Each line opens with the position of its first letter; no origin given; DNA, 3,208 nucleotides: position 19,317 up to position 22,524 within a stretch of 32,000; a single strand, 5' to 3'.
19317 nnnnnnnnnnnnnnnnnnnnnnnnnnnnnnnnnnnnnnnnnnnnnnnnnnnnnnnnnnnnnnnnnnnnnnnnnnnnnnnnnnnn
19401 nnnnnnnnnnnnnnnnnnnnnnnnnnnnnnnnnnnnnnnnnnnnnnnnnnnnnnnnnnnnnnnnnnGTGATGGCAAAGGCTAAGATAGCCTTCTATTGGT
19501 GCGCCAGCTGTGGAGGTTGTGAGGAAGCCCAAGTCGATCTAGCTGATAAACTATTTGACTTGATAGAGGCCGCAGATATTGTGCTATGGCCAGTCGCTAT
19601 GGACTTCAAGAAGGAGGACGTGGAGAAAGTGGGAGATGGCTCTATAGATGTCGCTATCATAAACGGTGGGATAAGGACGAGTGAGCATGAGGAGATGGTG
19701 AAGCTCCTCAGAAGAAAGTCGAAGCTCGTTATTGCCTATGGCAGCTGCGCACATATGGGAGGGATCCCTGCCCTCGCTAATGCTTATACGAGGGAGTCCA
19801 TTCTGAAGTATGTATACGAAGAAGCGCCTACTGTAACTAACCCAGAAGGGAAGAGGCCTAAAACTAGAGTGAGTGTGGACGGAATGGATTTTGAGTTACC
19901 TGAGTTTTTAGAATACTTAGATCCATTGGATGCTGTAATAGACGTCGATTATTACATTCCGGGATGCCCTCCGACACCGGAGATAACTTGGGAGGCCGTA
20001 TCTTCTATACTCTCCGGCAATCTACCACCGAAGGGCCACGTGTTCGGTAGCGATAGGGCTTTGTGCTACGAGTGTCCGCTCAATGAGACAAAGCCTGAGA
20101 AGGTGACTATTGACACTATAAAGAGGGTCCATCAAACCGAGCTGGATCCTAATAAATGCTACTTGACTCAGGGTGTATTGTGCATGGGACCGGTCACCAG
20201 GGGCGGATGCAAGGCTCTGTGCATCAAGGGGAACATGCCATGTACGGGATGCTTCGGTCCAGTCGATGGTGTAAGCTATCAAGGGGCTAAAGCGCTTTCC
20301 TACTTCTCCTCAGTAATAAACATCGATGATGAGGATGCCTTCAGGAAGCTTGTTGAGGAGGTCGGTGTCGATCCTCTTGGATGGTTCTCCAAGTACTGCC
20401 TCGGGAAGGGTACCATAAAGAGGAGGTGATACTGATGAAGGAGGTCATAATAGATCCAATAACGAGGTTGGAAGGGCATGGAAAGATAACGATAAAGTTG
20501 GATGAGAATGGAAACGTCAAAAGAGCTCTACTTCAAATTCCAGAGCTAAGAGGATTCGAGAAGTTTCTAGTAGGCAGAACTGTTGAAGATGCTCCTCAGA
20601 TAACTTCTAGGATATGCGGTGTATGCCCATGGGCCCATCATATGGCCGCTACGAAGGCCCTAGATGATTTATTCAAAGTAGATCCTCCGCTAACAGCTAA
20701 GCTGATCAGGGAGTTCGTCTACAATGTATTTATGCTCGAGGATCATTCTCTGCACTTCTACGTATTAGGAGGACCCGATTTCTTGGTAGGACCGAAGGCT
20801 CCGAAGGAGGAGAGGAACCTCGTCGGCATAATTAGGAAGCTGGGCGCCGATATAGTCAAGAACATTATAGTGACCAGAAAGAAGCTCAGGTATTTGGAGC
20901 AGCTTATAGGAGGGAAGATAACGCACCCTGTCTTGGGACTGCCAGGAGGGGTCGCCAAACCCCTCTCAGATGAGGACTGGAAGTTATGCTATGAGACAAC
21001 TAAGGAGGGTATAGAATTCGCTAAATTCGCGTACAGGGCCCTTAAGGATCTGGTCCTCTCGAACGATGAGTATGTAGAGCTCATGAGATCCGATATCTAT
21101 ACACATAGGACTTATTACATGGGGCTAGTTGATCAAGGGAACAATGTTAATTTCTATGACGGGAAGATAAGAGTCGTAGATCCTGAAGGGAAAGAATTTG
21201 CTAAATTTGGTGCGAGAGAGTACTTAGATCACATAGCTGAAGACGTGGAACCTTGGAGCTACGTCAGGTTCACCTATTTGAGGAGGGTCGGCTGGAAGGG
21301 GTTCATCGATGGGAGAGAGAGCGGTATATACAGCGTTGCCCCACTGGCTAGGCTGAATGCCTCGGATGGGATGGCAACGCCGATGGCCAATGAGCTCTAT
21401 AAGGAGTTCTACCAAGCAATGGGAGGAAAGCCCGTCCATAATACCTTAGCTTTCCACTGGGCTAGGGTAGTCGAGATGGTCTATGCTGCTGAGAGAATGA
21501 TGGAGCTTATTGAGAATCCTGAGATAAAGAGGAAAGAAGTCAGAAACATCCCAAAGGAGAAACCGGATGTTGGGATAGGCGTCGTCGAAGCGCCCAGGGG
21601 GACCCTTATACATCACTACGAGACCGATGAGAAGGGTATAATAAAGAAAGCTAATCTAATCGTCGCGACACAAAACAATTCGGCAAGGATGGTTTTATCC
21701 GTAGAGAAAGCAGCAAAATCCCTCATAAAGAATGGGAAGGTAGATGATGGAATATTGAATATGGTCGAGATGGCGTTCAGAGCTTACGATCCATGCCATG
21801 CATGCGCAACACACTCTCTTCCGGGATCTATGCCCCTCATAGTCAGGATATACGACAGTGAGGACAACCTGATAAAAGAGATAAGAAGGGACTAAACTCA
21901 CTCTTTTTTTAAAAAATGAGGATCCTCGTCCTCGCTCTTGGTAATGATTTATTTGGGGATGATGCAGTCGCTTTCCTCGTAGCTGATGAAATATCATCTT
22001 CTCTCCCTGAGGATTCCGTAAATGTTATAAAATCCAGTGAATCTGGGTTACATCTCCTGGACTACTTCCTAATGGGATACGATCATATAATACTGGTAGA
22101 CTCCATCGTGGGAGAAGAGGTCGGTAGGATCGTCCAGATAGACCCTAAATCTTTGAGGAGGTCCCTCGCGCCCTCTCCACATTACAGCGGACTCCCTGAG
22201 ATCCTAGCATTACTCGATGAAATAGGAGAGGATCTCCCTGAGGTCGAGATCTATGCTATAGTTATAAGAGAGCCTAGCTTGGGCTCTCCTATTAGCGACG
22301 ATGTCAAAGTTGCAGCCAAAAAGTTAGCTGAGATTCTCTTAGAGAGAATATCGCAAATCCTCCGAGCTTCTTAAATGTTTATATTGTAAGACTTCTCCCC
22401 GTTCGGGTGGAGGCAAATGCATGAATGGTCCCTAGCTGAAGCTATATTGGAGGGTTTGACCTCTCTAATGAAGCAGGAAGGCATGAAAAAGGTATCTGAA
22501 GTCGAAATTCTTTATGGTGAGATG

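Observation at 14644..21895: Mvh hydrogenase/HdrA module wired to a ferredoxin-NarI-like membrane fusion protein, with no HdrB/C/D catalytic subunit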

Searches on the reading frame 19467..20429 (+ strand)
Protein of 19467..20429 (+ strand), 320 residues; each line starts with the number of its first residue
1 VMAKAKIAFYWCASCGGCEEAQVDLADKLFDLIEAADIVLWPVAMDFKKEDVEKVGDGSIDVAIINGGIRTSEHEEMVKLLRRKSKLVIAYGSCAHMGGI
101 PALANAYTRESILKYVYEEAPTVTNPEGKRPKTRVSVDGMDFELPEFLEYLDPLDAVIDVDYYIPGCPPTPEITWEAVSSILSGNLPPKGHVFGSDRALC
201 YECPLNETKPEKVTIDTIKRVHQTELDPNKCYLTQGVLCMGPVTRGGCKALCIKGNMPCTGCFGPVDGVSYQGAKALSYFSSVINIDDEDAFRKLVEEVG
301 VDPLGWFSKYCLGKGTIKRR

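Call 5: search_protein_families(library=pfam, proteins=[window:19467-20429:+], max_evalue=0.01)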
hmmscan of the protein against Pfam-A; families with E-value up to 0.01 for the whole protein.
window:19467-20429:+ (320 aa): 1 family
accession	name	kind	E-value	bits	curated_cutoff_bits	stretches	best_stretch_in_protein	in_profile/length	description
PF01058.29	Oxidored_q6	-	1.3e-25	90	27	1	15-179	1-126/128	NADH ubiquinone oxidoreductase, 20 Kd subunit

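Call 6: search_protein_families(library=ncbifam, proteins=[window:19467-20429:+], max_evalue=0.01)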
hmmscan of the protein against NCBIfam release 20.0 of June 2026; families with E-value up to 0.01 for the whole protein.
window:19467-20429:+ (320 aa): 18 families
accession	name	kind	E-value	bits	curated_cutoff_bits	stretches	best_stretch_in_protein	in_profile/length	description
NF045875.1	F420_non_VhuG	exception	5.4e-58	196.5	450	1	1-281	1-255/286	F420-non-reducing hydrogenase subunit VhuG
NF040836.1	sulfhyd_HydD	equivalog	4.7e-28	98.1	500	2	3-206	4-173/261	NADPH-dependent hydrogenase/sulfhydrogenase 1 subunit delta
NF040831.1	sulfhyd_ShyD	equivalog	4.4e-25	88.7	460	2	6-125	2-114/240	NAD(P)-dependent hydrogenase/sulfhydrogenase 2 subunit delta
TIGR03294.1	FrhG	equivalog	8.4e-17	61.7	245.5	2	5-103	2-96/228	coenzyme F420 hydrogenase subunit gamma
NF005012.1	PRK06411.1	subfamily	5.7e-09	35.7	116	1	153-180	126-153/166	NADH-quinone oxidoreductase subunit NuoB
TIGR01957.1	nuoB_fam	subfamily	1.4e-08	34.7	142.7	1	152-178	109-135/145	NADH-quinone oxidoreductase subunit B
NF011393.0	PRK14818.1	equivalog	1e-06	28.4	255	1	154-177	124-147/173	NADH dehydrogenase subunit B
NF011395.0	PRK14820.1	equivalog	1.1e-05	25.3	263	1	151-180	123-152/180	NADH-quinone oxidoreductase subunit B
NF011394.0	PRK14819.1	equivalog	3.4e-05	23.5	312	1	152-178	123-149/264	NADH-quinone oxidoreductase subunit B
NF011392.0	PRK14817.1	equivalog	4.2e-05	23.3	271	1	151-176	126-151/182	NADH-quinone oxidoreductase subunit B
NF011390.0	PRK14815.1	equivalog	6.1e-05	22.4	281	1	151-178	123-150/183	NADH dehydrogenase subunit B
NF011388.0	PRK14813.1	equivalog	7e-05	22.8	294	1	151-173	119-141/189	NADH dehydrogenase subunit B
NF045520.1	H2_NiFeSe_small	exception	0.00012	21.5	470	1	75-119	134-178/314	NiFeSe hydrogenase small subunit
NF011391.0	PRK14816.1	equivalog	0.00027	20.6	283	1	151-174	143-166/196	NADH-quinone oxidoreductase subunit B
NF011389.0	PRK14814.1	equivalog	0.00033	20.5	285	1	151-178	123-150/186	NADH dehydrogenase subunit B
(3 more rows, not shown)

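Call 51: search_solved_structures(query=window:19470-20429:+, max_evalue=1e-10)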
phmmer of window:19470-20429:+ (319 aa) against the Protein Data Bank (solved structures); distinct sequences matched with E-value up to 1e-10: 11.
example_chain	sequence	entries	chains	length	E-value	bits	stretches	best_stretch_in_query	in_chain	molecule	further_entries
5odc_E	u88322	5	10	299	9.3e-62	212.5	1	4-313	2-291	Methyl-viologen reducing hydrogenase subunit G | Methyl-viologen reducing hydrogenase, subunit G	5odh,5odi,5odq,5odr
9sw2_E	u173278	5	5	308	2.4e-49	171.7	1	3-309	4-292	F420-non-reducing hydrogenase subunit G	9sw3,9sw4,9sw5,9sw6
9sfi_I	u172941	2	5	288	1.3e-46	162.7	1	3-280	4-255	F420-non-reducing hydrogenase small subunit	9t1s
7t2r_E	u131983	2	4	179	6.6e-28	101.2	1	1-187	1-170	NiFe hydrogenase small subunit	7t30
5xf9_C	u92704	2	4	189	1.4e-24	90.2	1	3-186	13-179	NAD-reducing hydrogenase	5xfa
9nez_A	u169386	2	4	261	1.4e-22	83.7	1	1-131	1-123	Sulfhydrogenase 1 subunit delta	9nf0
9e15_A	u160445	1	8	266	2.3e-22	83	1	3-131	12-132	Sulfhydrogenase 1 subunit delta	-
9e1j_A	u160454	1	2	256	2.4e-22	82.9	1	3-130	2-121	Sulfhydrogenase 1 subunit delta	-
6qgr_G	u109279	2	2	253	1.3e-12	50.9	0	5-101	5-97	Coenzyme F420 hydrogenase subunit gamma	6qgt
6qii_G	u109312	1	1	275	1.9e-12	50.4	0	5-101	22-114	Coenzyme F420 hydrogenase subunit gamma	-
9r51_C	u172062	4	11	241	3.7e-11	46.1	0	5-101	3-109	F420-reducing [NiFe]-hydrogenase from Methanothermococcus thermolithotrophicus subunit gam | F420-reducing [NiFe]-hydrogenase from Methanothermococcus thermolit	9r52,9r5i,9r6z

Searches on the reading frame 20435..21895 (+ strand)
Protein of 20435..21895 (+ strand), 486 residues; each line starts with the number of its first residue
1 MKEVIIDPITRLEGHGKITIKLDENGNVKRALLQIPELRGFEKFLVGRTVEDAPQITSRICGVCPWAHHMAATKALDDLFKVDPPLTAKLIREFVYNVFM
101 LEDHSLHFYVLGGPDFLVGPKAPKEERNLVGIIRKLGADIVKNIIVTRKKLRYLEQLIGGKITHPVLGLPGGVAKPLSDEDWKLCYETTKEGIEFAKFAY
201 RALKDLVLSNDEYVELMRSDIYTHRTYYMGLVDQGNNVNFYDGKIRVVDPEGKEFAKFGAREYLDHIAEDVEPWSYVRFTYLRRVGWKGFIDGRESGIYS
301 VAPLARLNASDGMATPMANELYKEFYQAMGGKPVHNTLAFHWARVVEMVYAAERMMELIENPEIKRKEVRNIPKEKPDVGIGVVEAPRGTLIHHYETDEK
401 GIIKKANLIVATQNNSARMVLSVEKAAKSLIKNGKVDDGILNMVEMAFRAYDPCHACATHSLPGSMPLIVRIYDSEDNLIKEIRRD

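Call 5: search_protein_families(library=pfam, proteins=[window:20435-21895:+], max_evalue=0.01)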
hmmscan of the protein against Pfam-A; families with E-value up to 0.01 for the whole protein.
window:20435-21895:+ (486 aa): 1 family
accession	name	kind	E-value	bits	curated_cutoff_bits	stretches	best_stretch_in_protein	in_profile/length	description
PF00374.24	NiFeSe_Hases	-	4.4e-37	128.6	25.8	2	39-117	1-79/508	Nickel-dependent hydrogenase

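Call 6: search_protein_families(library=ncbifam, proteins=[window:20435-21895:+], max_evalue=0.01)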
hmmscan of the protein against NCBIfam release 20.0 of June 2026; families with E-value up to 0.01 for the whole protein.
window:20435-21895:+ (486 aa): 12 families
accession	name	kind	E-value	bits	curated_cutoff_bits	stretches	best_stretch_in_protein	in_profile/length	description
NF041785.2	VhuA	equivalog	7.4e-116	387.1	800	1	1-432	1-418/418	F420-non-reducing hydrogenase Vhu subunit A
NF033181.1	NiFeSe_hydrog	equivalog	3.5e-52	177.9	600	2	1-124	1-123/507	nickel-dependent hydrogenase large subunit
NF040828.1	sulfhyd_ShyA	equivalog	1.4e-49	169.2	700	2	6-201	5-192/415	NAD(P)-dependent hydrogenase/sulfhydrogenase 2 subunit alpha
NF045518.1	H2_NiFeSe_large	exception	5.3e-48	164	780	1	3-462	3-482/485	NiFeSe hydrogenase large subunit HysA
TIGR03295.1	frhA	equivalog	6.5e-48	163.7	392.5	2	2-207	3-196/412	coenzyme F420 hydrogenase subunit alpha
NF040832.1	sulfhyd_HydA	equivalog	1.7e-34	119.6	880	1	4-460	5-422/426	NADPH-dependent hydrogenase/sulfhydrogenase 1 subunit alpha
NF007778.0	PRK10467.1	equivalog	2.9e-26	91.9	969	2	3-116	4-116/567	hydrogenase 2 large subunit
NF007550.0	PRK10170.1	equivalog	9.9e-25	87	1101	2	3-117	18-132/597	Ni/Fe-hydrogenase large subunit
NF041786.2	VhuU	equivalog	1.1e-08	34.8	70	1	436-461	3-28/45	F420-non-reducing hydrogenase selenoprotein subunit VhuU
NF004739.1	PRK06075.1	equivalog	7.8e-05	21.6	360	1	15-104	15-104/384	NADH-quinone oxidoreductase subunit D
NF040602.1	F420_dehyd_FpoD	exception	0.0012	18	600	0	39-234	46-208/372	F420H2 dehydrogenase subunit FpoD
TIGR01962.1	NuoD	equivalog_domain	0.0059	15.5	459.35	0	15-107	15-109/386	NADH dehydrogenase (quinone) subunit D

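Call 50: search_solved_structures(query=window:20435-21895:+, max_evalue=1e-20)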
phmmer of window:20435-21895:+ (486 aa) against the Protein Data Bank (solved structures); distinct sequences matched with E-value up to 1e-20: 61 (the best 60 are shown).
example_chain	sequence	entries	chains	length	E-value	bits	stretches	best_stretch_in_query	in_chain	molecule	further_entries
5odc_F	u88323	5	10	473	3.7e-114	385.5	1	3-484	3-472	Methyl-viologen reducing hydrogenase subunit A | Methyl-viologen reducing hydrogenase, subunit A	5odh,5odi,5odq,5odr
7t2r_D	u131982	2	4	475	1.1e-107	364.1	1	5-486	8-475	NiFe hydrogenase large subunit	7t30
9sw2_F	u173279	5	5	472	1.2e-105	357.4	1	3-483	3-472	F420-non-reducing hydrogenase subunit A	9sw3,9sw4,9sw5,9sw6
9sfi_g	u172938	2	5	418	6.5e-99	335.2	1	2-430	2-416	Coenzyme F420-reducing hydrogenase, alpha subunit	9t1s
5xf9_D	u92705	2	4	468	1e-86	295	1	3-460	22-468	NAD-reducing hydrogenase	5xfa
5jsu_B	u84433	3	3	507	1.1e-36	130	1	4-464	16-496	Periplasmic [NiFeSe] hydrogenase, large subunit, selenocysteine-containing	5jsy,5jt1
5jsh_B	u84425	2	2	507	3.4e-35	125.1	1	4-464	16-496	Periplasmic [NiFeSe] hydrogenase, large subunit, selenocysteine-containing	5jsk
6z8o_B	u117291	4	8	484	7.6e-35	123.9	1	4-460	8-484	Periplasmic [NiFeSe] hydrogenase, large subunit, selenocysteine-containing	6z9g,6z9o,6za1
6ru9_B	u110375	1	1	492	8.1e-35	123.8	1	4-460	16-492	Periplasmic [NiFeSe] hydrogenase, large subunit, selenocysteine-containing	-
6z8m_B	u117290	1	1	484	2e-34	122.5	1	4-460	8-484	Periplasmic [NiFeSe] hydrogenase, large subunit, selenocysteine-containing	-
6rtp_B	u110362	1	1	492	2.1e-34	122.5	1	4-460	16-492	Periplasmic [NiFeSe] hydrogenase, large subunit, selenocysteine-containing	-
6ruc_B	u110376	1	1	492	2.1e-34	122.5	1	4-460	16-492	Periplasmic [NiFeSe] hydrogenase, large subunit, selenocysteine-containing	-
3ze6_B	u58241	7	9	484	2.7e-34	122.1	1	4-460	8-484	PERIPLASMIC [NIFESE] HYDROGENASE, LARGE SUBUNIT, SELENOCYS SELENOCYSTEINE-CONTAINING | PERIPLASMIC [NIFESE] HYDROGENASE, LARGE SUBUNIT, SELENOCYSTEINE-CONTAININ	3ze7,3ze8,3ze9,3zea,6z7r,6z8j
2wpn_B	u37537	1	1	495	3e-34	122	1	4-460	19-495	PERIPLASMIC [NIFESE] HYDROGENASE, LARGE SUBUNIT, SELENOCYSTEINE-CONTAINING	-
9r51_A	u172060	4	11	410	1.4e-33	119.7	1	4-197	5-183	F420-reducing [NiFe]-hydrogenase from Methanothermococcus thermolithotrophicus subunit alp | F420-reducing [NiFe]-hydrogenase from Methanothermococcus thermolit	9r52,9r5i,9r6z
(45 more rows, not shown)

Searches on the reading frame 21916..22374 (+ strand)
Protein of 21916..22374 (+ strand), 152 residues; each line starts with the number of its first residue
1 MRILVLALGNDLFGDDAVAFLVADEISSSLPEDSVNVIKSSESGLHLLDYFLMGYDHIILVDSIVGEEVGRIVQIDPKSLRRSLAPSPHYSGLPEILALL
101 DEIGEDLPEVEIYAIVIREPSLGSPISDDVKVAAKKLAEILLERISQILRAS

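Call 59: search_protein_families(library=pfam, proteins=[window:21916-22374:+], max_evalue=0.001)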
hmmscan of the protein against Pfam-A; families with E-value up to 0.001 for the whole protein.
window:21916-22374:+ (152 aa): 1 family
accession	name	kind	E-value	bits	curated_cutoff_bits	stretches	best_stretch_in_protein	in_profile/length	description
PF01750.23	HycI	-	5.4e-10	39.7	23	1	31-143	13-129/130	Hydrogenase maturation protease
